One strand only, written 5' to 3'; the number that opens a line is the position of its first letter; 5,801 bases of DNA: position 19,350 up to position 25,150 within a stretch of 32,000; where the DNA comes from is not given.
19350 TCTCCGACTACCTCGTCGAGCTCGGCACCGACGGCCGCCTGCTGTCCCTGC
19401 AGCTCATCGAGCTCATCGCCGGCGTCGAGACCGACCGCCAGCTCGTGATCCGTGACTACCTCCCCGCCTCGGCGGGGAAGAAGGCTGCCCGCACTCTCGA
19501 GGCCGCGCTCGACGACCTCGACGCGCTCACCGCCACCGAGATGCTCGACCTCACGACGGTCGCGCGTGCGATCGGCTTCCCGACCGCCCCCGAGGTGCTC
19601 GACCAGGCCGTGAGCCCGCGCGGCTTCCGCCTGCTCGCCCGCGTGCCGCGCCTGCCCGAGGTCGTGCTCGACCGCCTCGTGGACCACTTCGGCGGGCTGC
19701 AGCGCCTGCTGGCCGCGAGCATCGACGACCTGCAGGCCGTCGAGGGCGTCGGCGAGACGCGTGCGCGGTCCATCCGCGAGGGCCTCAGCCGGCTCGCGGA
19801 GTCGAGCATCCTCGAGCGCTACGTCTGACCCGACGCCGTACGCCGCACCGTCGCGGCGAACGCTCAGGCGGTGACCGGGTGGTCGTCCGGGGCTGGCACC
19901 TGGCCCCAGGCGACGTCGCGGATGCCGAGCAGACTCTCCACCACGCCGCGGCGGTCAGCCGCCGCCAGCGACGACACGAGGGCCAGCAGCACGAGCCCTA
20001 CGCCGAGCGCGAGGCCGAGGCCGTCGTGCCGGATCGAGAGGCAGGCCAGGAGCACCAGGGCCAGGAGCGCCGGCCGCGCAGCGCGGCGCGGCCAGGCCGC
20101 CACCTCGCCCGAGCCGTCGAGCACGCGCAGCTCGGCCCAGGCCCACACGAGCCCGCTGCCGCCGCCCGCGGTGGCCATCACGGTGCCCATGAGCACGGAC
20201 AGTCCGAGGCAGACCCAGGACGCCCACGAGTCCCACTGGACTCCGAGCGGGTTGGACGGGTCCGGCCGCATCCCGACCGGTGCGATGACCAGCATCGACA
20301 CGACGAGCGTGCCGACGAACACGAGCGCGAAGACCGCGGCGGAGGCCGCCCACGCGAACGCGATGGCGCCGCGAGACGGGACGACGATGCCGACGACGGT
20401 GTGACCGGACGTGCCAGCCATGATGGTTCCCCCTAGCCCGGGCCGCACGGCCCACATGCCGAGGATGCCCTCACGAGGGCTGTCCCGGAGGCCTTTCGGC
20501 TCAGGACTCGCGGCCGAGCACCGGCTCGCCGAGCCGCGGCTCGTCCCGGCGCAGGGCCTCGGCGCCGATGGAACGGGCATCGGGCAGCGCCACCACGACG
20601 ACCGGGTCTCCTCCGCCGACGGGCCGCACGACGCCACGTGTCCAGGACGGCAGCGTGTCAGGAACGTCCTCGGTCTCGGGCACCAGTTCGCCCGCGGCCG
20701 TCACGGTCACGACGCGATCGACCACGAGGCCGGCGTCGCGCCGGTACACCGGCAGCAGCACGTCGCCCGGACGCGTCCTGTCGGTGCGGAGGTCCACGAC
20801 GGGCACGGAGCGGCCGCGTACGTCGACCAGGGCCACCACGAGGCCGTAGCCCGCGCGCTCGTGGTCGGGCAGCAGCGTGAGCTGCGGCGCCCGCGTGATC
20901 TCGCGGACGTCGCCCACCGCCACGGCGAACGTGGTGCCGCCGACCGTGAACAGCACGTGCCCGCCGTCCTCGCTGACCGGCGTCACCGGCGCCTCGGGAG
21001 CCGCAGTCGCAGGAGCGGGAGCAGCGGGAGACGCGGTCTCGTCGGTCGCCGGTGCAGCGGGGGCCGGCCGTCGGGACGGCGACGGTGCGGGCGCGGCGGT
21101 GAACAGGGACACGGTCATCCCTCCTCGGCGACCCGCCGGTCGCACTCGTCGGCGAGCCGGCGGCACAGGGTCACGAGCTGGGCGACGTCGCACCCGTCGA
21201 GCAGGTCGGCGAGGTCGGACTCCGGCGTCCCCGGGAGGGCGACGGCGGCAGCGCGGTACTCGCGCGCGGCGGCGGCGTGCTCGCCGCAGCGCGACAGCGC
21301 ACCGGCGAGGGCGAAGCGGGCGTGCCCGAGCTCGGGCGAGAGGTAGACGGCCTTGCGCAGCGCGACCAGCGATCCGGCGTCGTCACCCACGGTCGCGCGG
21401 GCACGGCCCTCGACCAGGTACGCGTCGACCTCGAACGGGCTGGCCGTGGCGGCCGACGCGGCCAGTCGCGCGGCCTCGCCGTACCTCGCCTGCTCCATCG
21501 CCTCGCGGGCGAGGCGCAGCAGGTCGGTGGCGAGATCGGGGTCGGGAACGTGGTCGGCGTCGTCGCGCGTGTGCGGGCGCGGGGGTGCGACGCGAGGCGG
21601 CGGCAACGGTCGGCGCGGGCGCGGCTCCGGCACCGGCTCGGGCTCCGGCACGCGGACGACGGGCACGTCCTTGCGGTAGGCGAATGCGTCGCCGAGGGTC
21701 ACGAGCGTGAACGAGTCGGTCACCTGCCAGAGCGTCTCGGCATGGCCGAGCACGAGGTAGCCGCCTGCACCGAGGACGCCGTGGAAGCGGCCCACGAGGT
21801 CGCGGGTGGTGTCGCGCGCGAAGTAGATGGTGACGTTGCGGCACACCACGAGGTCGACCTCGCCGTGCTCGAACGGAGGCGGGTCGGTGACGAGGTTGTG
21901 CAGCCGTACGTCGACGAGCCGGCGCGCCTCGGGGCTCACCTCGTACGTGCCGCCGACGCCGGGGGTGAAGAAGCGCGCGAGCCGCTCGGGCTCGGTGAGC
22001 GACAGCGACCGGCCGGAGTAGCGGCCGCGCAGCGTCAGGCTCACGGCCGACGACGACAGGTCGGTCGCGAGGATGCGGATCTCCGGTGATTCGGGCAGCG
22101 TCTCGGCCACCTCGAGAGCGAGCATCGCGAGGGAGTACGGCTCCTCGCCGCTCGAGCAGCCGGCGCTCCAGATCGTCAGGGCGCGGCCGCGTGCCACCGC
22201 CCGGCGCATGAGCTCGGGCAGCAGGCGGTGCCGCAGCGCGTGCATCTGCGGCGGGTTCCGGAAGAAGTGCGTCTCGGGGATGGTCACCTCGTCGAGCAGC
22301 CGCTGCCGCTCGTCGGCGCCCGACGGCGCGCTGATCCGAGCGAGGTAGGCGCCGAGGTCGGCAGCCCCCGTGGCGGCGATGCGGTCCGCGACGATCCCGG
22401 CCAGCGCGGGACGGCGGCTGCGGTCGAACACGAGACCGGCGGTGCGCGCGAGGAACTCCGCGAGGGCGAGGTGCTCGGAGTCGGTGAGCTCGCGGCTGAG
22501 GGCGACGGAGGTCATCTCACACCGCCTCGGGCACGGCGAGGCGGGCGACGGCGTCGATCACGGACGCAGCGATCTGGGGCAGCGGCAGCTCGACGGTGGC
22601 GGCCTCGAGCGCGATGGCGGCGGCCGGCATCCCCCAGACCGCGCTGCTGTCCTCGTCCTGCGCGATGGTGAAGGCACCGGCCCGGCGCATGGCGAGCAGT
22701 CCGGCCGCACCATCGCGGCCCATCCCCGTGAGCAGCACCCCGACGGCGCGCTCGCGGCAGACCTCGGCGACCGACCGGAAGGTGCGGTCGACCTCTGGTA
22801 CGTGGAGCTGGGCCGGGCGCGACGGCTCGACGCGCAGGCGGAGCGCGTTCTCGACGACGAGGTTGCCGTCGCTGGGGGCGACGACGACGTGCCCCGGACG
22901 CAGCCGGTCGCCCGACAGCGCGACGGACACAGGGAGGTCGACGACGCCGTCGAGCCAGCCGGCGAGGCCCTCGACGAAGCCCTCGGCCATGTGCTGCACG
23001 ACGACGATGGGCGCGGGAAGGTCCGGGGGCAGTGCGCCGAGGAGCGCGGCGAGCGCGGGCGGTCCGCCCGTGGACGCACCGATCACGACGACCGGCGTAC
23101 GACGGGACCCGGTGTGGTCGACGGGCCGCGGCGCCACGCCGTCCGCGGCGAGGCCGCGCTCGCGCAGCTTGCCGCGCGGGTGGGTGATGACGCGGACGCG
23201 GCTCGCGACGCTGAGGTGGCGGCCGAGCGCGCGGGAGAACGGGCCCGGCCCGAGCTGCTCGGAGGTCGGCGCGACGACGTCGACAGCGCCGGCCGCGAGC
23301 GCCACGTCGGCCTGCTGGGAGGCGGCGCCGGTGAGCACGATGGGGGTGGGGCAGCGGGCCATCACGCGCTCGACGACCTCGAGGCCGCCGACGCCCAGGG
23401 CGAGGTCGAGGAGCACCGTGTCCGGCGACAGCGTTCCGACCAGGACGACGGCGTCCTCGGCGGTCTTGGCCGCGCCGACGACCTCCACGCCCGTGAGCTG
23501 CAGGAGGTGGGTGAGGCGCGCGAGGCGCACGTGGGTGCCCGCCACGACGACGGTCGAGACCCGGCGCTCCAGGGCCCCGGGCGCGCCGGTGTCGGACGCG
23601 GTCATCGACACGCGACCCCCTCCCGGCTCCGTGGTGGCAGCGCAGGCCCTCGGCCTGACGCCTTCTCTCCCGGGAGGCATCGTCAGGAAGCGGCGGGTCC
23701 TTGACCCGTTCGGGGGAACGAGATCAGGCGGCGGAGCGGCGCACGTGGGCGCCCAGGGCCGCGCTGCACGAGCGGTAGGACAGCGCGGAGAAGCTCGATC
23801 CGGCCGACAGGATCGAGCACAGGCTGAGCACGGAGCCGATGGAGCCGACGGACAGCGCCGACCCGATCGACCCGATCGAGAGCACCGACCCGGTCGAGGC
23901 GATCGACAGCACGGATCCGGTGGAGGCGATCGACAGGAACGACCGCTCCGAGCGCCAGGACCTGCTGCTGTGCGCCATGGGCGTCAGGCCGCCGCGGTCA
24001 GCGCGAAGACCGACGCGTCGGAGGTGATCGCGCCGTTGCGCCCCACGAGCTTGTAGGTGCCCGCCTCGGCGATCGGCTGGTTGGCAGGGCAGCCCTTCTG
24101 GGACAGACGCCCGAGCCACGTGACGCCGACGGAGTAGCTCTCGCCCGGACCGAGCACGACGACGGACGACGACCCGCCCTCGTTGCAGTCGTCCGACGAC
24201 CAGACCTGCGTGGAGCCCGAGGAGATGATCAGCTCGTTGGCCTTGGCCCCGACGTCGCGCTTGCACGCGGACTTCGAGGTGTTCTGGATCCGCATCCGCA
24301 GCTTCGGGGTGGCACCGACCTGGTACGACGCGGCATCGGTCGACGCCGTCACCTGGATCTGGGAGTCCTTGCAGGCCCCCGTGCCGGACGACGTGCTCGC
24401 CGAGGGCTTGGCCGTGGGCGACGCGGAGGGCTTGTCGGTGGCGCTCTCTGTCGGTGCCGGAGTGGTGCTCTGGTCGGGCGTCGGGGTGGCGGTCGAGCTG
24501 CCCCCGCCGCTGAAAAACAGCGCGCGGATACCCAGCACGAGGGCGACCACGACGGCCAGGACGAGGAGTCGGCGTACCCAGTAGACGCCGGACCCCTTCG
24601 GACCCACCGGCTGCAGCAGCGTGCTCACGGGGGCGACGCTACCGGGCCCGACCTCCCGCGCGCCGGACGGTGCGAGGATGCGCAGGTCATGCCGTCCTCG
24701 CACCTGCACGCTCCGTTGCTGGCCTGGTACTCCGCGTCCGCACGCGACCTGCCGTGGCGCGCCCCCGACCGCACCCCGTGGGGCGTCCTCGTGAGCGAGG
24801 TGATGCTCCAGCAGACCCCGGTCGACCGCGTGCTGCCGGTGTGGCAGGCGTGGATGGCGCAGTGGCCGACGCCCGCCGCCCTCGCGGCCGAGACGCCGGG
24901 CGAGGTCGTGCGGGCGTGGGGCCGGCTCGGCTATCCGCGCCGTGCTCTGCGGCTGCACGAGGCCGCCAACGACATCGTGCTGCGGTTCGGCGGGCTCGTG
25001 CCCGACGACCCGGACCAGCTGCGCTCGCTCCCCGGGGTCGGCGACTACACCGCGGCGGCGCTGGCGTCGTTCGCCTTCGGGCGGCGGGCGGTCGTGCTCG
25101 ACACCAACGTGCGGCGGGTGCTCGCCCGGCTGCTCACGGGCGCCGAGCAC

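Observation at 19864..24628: Orphan CheB-CheR(TPR)-CheW module with no kinase, receptor or CheY, inserted in the radA-disA / mutY core neighbourhood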

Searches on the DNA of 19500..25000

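Call 75: search_rna_families(source=window, start=19500, end=25000, threshold=evalue, max_evalue=1)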
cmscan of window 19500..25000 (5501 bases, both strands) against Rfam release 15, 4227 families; matches with E-value up to 1: 0.
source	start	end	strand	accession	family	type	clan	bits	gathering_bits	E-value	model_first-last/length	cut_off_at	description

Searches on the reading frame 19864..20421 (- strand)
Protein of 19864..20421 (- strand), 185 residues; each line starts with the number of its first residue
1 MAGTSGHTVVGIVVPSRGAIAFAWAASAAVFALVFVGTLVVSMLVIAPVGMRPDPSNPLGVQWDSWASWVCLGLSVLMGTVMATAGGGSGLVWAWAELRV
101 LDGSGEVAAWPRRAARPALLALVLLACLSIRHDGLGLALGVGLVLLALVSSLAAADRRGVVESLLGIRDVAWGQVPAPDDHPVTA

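Call 5: search_protein_families(library=pfam, proteins=[window:19864-20421:-], max_evalue=0.01)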
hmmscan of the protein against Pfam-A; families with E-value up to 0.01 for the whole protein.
window:19864-20421:- (185 aa): 0 families

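Call 54: search_protein_families(library=ncbifam, proteins=[window:19864-20421:-], max_evalue=0.01)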
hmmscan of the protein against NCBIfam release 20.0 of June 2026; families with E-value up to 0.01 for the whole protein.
window:19864-20421:- (185 aa): 0 families

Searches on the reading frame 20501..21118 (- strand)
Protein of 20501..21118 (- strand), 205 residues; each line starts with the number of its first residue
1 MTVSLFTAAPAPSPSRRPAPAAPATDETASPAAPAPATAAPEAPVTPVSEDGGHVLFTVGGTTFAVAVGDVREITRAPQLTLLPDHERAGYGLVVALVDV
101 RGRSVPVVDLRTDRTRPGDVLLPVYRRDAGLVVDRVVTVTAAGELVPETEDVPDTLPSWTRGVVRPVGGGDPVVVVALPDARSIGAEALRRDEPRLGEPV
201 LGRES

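Call 5: search_protein_families(library=pfam, proteins=[window:20501-21118:-], max_evalue=0.01)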
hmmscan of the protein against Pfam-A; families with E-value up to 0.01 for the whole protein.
window:20501-21118:- (205 aa): 1 family
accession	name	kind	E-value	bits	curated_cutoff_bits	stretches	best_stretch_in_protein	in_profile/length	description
PF01584.24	CheW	-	9.5e-10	38.7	23.5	1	55-175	3-127/138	CheW-like domain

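Call 36: search_solved_structures(query=window:20501-21118:-, max_evalue=0.01, show_alignments=2)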
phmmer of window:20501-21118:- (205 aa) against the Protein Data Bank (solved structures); distinct sequences matched with E-value up to 0.01: 0.

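Call 37: search_protein_families(library=pfam, proteins=[window:20501-21118:-], max_evalue=5)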
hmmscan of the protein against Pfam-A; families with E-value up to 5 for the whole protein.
window:20501-21118:- (205 aa): 1 family
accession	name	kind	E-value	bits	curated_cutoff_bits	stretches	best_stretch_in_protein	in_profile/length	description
PF01584.24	CheW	-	9.5e-10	38.7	23.5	1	55-175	3-127/138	CheW-like domain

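Call 38: find_homologous_proteins(query=window:20501-21118:-, max_evalue=0.001)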
Query window:20501-21118:- (205 aa): 51 proteins with E <= 0.001 among 8000 candidates.
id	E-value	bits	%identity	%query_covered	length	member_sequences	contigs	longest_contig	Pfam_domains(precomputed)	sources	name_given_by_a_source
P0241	3.3e-114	398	95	100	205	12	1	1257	PF01584.25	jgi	jgi:chemotaxis signal transduction protein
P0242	2.2e-99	350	93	78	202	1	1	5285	PF01584.25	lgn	-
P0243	3.0e-88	313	89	78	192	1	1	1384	PF01584.25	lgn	-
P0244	3.1e-81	290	87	77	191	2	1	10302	PF01584.25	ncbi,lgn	-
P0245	6.7e-79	283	87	76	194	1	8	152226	PF01584.25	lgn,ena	-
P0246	1.9e-76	275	84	77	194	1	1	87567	PF01584.25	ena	-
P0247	5.3e-76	273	70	99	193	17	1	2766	PF01584.25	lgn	-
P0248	4.7e-75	270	82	75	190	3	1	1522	PF01584.25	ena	-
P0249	5.6e-75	270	79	76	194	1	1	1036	PF01584.25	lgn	-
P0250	1.4e-74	269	68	99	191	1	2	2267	PF01584.25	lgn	-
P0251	4.2e-74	267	72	99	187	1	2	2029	PF01584.25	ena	-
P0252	8.5e-74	266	78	80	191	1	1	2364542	PF01584.25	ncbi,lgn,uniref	ncbi:chemotaxis protein CheW [Longivirga aurantiaca]|uniref:Chemotaxis protein CheW n=1 Tax=Longivir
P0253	2.3e-67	245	69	99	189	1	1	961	PF01584.25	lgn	-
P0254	2.9e-66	241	78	76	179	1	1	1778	PF01584.25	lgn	-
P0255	2.6e-65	238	76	75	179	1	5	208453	PF01584.25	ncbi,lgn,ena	ncbi:MAG: chemotaxis protein CheW [Candidatus Nanopelagicales bacterium]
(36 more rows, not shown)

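Call 54: search_protein_families(library=ncbifam, proteins=[window:20501-21118:-], max_evalue=0.01)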
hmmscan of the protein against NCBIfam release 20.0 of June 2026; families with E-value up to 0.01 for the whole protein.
window:20501-21118:- (205 aa): 0 families

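Call 61: predict_structure(alignment_id=A3)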
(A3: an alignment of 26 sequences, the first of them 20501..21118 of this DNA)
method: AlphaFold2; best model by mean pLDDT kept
length: 205 residues; sequences in the alignment: 26
mean_pLDDT: 74.1   pTM: 0.66
mean pLDDT of the five models: 74.1, 73.2, 72.3, 71.5, 62.9
residues with pLDDT >= 90: 57; 70-90: 64; 50-70: 63; < 50: 21
segments of 3 or more residues with pLDDT < 50: 25-27, 36-41, 87-91
pLDDT, mean of each block of 10 residues (from residue 1): 61 59 51 48 51 90 93 82 57 66 79 88 90 94 88 79 91 90 63 72 53
secondary structure, 60 per line:
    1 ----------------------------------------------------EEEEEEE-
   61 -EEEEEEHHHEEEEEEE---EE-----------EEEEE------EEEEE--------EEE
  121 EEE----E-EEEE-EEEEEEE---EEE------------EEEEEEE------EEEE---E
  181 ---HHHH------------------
elements in order: E53-59 E62-67 E71-77 E94-98 E105-109 E118-123 E130-133 E135-141 E145-147 E160-166 E173-176 H184-187

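Call 63: fold_search(model_id=the predicted structure, library=pdb)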
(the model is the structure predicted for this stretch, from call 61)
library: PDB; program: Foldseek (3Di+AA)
matches with E <= 10: 288; with E <= 0.001: 18
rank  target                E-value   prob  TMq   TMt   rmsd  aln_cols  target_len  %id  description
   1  8c5v_E                5.4e-07  1.00  0.45  0.62   4.0       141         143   23  Chemotaxis core signalling unit from E protein lysed E. coli cells (released 2023-09-13)
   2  9a72_B                1.0e-06  1.00  0.48  0.60   7.7       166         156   19  Integrative model of YFMS-CHEW by crosslinking MS and deep learning (released 2024-09-18)
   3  2ch4_A                2.1e-06  1.00  0.47  0.31   2.8       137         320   15  Complex between Bacterial Chemotaxis histidine kinase CheA domains P4 and P5 and receptor-adaptor protein CheW (released 2006-04-18)
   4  2ch4_Y                4.0e-06  1.00  0.49  0.69   3.8       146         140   20  Complex between Bacterial Chemotaxis histidine kinase CheA domains P4 and P5 and receptor-adaptor protein CheW (released 2006-04-18)
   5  6s1k_C                8.0e-06  1.00  0.45  0.61   5.4       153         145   22  E. coli Core Signaling Unit, carrying QQQQ receptor mutation (released 2020-01-22)
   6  2qdl_B                8.5e-06  1.00  0.47  0.63   4.1       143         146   18  Crystal structure of scaffolding protein TtCheW from Thermoanaerobacter tengcongensis (released 2007-09-04)
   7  8c5v_A                9.6e-06  1.00  0.49  0.27   3.6       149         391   18  Chemotaxis core signalling unit from E protein lysed E. coli cells (released 2023-09-13)
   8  2ho9_MODEL_1_A        1.8e-05  1.00  0.40  0.47   5.4       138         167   24  Solution Structure of chemotaxi protein CheW from Escherichia coli (released 2007-07-10)
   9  6s1k_A                1.9e-05  1.00  0.48  0.27   4.1       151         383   19  E. coli Core Signaling Unit, carrying QQQQ receptor mutation (released 2020-01-22)
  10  3ja6_C                2.1e-05  1.00  0.46  0.26   2.9       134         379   16  Cryo-electron Tomography and All-atom Molecular Dynamics Simulations Reveal a Novel Kinase Conformational Switch in Ba (released 2015-12-09)
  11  2ch4_W                2.2e-05  1.00  0.47  0.66   3.2       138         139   17  Complex between Bacterial Chemotaxis histidine kinase CheA domains P4 and P5 and receptor-adaptor protein CheW (released 2006-04-18)
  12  3ur1_A                2.3e-05  1.00  0.48  0.38   2.6       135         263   15  The structure of a ternary complex between CheA domains P4 and P5 with CheW and with a truncated fragment of TM14, a c (released 2012-03-07)
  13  4jpb_A                2.6e-05  1.00  0.47  0.70   2.9       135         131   16  The structure of a ternary complex between CheA domains P4 and P5 with CheW and with an unzipped fragment of TM14, a c (released 2013-08-28)
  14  2qdl_A                3.7e-05  1.00  0.43  0.55   4.2       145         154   16  Crystal structure of scaffolding protein TtCheW from Thermoanaerobacter tengcongensis (released 2007-09-04)
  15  2ch4_B                5.3e-05  1.00  0.46  0.32   3.0       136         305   15  Complex between Bacterial Chemotaxis histidine kinase CheA domains P4 and P5 and receptor-adaptor protein CheW (released 2006-04-18)
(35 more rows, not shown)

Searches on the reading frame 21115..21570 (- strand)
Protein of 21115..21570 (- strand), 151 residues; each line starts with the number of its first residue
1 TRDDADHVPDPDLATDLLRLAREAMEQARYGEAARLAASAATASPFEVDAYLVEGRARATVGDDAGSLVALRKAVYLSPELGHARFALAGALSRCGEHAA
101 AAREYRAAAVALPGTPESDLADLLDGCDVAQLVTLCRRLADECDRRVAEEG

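Call 37: search_protein_families(library=pfam, proteins=[window:21115-21570:-], max_evalue=5)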
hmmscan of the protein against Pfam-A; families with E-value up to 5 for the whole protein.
window:21115-21570:- (151 aa): 9 families
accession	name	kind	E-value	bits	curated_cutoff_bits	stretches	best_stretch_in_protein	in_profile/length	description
PF13432.12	TPR_16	-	0.0063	17.4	32.7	1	18-79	1-62/65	Tetratricopeptide repeat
PF13428.12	TPR_14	-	0.0064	17.5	23.5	1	84-117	3-36/44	Tetratricopeptide repeat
PF07719.23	TPR_2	-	0.023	15.3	27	0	84-109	3-28/34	Tetratricopeptide repeat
PF23914.1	TPR_CcmH_CycH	-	0.091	13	42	1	47-101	49-103/158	Cytochrome c-type biogenesis protein H TPR domain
PF12188.13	STAT2_C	-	0.11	12.8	27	1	7-28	3-24/56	Signal transducer and activator of transcription 2 C terminal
PF01208.23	URO-D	-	0.23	10.9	23.9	1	3-60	103-161/346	Uroporphyrinogen decarboxylase (URO-D)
PF13181.12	TPR_8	-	0.33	11.7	25.7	0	49-80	2-33/34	Tetratricopeptide repeat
PF14863.12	Alkyl_sulf_dimr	-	0.34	11.7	26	0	15-68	70-123/139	Alkyl sulfatase dimerisation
PF14559.12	TPR_19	-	0.55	11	25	1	68-115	11-58/68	Tetratricopeptide repeat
